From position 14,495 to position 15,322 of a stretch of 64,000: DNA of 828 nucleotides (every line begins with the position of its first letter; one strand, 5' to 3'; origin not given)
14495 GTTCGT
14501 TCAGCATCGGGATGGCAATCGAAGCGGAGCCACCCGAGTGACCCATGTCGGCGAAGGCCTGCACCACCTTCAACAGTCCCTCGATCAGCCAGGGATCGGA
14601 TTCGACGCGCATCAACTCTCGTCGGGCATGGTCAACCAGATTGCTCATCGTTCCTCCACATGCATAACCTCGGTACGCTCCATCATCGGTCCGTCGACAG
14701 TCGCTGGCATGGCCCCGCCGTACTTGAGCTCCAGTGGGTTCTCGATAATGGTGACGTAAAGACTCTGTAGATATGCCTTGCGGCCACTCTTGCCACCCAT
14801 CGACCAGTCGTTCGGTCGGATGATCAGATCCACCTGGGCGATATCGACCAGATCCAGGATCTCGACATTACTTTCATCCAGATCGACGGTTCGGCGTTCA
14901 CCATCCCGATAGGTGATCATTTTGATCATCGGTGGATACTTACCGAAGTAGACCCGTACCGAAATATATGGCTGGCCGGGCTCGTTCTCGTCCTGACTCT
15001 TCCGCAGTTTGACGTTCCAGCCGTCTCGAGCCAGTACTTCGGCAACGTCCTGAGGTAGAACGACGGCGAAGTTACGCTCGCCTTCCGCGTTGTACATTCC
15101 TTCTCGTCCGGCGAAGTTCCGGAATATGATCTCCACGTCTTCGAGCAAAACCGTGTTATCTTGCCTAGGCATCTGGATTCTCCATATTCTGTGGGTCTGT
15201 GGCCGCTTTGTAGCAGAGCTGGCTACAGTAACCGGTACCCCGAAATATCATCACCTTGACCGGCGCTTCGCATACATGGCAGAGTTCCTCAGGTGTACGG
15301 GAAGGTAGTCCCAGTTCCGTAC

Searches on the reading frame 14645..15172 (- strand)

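Call 92: search_protein_families(library=pfam, proteins=[window:14645-15172:-], max_evalue=0.01)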
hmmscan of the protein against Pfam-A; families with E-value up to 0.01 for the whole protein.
window:14645-15172:- (175 aa): 1 family
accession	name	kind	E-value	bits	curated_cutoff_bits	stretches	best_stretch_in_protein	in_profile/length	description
PF24083.1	Phage_ssDNA_bind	-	1.7e-54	184.5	27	1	4-153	8-158/193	Putative phage ssDNA-binding domain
